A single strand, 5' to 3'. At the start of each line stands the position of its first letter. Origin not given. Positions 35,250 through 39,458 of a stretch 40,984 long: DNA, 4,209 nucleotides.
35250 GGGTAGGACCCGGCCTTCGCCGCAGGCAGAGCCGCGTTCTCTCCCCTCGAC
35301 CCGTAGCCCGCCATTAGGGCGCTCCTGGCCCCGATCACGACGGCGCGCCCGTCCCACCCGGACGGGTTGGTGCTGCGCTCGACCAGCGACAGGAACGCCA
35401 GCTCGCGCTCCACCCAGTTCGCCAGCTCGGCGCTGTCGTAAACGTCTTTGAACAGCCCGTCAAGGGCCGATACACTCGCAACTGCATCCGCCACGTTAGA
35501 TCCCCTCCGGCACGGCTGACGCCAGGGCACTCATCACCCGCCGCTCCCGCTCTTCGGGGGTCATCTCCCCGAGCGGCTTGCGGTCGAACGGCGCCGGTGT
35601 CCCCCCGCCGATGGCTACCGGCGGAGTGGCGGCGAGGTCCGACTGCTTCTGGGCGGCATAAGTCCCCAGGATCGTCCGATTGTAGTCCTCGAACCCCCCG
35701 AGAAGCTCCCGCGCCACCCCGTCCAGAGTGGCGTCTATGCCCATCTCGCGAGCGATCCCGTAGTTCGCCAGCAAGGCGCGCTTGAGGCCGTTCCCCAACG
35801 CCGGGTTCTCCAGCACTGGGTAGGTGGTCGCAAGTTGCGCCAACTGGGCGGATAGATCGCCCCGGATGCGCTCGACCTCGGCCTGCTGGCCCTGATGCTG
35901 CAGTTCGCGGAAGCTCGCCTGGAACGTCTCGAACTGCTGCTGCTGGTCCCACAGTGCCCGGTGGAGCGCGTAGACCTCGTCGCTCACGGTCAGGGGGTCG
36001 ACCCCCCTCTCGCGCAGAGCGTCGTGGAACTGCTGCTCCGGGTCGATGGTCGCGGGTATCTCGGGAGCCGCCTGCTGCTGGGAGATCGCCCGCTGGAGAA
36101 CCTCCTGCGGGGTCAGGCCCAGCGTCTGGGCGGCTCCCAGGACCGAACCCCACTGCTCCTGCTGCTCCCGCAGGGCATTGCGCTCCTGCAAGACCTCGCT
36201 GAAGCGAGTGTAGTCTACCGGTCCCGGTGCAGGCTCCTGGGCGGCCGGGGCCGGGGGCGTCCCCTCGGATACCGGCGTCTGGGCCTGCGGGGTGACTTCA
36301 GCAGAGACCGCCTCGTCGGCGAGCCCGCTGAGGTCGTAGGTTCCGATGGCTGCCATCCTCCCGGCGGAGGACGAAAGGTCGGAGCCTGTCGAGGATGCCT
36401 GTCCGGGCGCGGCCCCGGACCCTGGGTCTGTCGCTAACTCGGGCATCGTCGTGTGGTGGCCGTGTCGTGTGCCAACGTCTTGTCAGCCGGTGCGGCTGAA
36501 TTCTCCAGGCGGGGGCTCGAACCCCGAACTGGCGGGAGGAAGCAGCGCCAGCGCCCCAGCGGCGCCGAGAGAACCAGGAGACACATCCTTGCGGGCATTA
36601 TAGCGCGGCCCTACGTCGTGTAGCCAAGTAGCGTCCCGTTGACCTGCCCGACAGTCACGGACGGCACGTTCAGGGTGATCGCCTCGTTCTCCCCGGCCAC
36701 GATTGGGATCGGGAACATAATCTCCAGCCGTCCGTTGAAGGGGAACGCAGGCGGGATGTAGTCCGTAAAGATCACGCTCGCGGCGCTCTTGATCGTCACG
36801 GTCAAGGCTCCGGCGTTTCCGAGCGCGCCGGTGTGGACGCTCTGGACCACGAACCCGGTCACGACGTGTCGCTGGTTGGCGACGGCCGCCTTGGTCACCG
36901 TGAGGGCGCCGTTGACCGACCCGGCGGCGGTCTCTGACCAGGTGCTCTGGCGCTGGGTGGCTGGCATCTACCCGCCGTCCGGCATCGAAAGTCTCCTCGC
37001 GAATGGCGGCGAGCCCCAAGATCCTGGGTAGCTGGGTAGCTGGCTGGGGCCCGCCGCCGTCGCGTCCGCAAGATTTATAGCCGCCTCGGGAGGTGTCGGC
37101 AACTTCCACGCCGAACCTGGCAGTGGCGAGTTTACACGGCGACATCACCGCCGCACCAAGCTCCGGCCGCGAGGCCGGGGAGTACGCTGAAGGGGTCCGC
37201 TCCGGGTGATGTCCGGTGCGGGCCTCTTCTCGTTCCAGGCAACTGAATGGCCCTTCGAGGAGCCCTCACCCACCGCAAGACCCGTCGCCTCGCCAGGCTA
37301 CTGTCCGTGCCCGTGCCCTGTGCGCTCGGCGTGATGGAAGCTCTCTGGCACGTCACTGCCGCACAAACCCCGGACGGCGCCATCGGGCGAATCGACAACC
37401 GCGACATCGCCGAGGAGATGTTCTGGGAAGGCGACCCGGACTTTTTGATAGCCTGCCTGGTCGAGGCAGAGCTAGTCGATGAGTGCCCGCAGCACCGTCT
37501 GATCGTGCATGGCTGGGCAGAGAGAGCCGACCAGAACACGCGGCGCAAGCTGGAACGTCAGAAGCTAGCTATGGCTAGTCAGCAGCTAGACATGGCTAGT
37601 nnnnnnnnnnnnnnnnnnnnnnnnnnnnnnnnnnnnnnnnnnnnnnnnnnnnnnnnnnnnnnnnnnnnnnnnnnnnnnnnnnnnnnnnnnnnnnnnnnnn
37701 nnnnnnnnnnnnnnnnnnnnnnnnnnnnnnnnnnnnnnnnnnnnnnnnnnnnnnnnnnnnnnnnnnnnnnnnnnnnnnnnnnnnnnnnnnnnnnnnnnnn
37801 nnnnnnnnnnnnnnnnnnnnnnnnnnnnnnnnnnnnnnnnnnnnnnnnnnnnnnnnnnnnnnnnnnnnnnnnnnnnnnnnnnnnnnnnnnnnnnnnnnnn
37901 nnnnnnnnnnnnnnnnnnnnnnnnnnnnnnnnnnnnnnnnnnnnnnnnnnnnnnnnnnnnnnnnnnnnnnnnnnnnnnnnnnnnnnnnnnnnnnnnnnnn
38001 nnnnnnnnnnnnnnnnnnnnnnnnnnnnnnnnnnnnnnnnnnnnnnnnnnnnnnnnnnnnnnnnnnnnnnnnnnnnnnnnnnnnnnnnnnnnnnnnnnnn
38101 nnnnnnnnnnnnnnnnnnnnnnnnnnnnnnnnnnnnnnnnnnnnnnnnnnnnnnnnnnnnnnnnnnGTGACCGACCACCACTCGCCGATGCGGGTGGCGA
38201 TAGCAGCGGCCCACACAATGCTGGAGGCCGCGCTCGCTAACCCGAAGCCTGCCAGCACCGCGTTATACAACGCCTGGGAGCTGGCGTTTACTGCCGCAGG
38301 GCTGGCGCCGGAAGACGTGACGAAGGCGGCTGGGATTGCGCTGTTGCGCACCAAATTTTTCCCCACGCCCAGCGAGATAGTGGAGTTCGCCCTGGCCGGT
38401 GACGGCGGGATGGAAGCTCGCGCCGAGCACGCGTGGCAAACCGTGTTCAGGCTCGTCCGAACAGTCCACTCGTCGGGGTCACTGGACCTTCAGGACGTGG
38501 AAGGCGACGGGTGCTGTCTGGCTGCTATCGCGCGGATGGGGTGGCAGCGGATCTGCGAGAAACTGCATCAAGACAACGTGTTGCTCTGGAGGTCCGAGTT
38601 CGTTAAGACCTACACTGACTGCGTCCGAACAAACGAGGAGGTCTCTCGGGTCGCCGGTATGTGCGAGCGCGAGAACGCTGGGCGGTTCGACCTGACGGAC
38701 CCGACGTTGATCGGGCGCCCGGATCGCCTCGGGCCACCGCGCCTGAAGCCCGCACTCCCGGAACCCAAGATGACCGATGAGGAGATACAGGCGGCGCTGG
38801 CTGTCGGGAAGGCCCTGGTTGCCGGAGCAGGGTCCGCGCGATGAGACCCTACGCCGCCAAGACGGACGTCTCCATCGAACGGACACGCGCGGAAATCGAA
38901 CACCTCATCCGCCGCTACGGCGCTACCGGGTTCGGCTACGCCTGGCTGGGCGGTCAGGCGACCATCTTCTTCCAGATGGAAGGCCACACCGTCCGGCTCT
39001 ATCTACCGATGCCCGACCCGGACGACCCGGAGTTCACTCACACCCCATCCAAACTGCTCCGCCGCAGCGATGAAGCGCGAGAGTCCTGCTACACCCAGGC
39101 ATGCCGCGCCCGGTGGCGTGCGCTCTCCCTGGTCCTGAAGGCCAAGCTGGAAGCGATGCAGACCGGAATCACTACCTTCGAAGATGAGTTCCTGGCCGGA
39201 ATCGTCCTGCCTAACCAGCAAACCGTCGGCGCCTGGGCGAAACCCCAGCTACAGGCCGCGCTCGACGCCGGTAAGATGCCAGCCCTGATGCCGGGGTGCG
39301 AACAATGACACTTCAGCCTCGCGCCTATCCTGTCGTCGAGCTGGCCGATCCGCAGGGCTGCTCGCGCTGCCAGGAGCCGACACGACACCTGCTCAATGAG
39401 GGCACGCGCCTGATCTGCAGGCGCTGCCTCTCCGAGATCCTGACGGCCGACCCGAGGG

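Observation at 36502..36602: Promoter-preceded - strand element that is an exact antisense of the early-gene initiation motif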

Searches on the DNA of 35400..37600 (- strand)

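Call 5: search_rna_families(source=window, start=36350, end=36750, threshold=evalue, max_evalue=10, show_alignments=5)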
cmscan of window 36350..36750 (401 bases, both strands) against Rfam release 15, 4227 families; matches with E-value up to 10: 1.
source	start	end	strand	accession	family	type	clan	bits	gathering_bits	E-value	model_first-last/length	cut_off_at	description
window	36503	36561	-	RF01684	mascRNA-menRNA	Gene;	-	23.9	42.5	0.012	1-56/56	no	MALAT1-associated small cytoplasmic RNA/MEN beta RNA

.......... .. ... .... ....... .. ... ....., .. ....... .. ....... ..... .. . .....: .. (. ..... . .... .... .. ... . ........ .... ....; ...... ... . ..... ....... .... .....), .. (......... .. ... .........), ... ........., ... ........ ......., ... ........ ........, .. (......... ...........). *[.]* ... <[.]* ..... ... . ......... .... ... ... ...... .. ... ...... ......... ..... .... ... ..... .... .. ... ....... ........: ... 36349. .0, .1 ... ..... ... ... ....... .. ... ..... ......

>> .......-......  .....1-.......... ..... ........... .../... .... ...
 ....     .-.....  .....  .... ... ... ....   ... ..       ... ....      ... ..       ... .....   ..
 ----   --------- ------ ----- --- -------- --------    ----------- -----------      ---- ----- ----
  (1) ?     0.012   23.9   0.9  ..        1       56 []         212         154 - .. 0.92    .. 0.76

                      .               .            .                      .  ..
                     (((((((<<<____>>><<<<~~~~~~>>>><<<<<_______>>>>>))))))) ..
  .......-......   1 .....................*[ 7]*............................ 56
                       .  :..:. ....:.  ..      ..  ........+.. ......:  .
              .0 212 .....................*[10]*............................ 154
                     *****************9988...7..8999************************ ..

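Call 7: search_dna_similar(query=window:35400-37600:-, collection=phages, mode=near, max_rows=30)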
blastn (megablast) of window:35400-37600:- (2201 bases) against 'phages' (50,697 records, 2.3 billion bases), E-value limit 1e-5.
No match.

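Call 8: search_dna_similar(query=window:36440-36615:-, collection=phages, mode=distant, max_rows=40, max_evalue=0.01)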
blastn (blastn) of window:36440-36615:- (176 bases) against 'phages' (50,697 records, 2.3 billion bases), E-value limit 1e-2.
No match.

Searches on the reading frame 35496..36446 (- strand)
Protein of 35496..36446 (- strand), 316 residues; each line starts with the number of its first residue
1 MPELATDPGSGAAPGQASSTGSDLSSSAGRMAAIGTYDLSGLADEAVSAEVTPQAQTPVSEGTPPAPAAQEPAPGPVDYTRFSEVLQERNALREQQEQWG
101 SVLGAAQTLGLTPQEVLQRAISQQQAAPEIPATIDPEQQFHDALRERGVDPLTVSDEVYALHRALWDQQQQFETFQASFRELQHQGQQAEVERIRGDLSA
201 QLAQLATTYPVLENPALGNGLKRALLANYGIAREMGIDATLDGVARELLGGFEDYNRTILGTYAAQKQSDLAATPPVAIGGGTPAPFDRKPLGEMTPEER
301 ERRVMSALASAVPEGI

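Call 10: search_protein_families(library=phrogs, proteins=[window:35496-36446:-], max_evalue=0.01)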
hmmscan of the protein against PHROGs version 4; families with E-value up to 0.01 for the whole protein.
window:35496-36446:- (316 aa): 0 families

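Call 11: search_protein_families(library=pfam, proteins=[window:35496-36446:-], max_evalue=0.01)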
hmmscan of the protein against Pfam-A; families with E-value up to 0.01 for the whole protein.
window:35496-36446:- (316 aa): 0 families

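Call 38: find_homologous_proteins(query=window:35496-36446:-)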
Query window:35496-36446:- (316 aa): 1 proteins with E <= 0.001 among 8000 candidates.
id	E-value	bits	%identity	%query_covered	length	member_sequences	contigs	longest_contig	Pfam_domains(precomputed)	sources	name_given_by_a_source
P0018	1.3e-179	614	100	91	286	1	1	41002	-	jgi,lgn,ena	-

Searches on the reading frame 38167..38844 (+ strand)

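Call 10: search_protein_families(library=phrogs, proteins=[window:38167-38844:+], max_evalue=0.01)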
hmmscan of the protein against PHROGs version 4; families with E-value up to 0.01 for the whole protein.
window:38167-38844:+ (225 aa): 2 families
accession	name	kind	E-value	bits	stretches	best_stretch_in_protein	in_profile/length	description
phrog_10105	-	unknown function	2.9e-11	44.2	1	61-173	57-164/210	-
phrog_9804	-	unknown function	3e-09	37.9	1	26-164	25-162/214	-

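Call 11: search_protein_families(library=pfam, proteins=[window:38167-38844:+], max_evalue=0.01)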
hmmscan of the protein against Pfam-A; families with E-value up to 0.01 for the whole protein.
window:38167-38844:+ (225 aa): 0 families

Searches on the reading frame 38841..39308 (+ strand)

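Call 56: search_protein_families(library=phrogs, proteins=[window:38841-39308:+], max_evalue=0.001)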
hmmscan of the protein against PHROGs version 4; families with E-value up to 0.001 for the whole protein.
window:38841-39308:+ (155 aa): 1 family
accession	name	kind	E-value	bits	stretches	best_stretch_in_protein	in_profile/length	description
phrog_17260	-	unknown function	9.7e-51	172.8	1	1-153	1-152/158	-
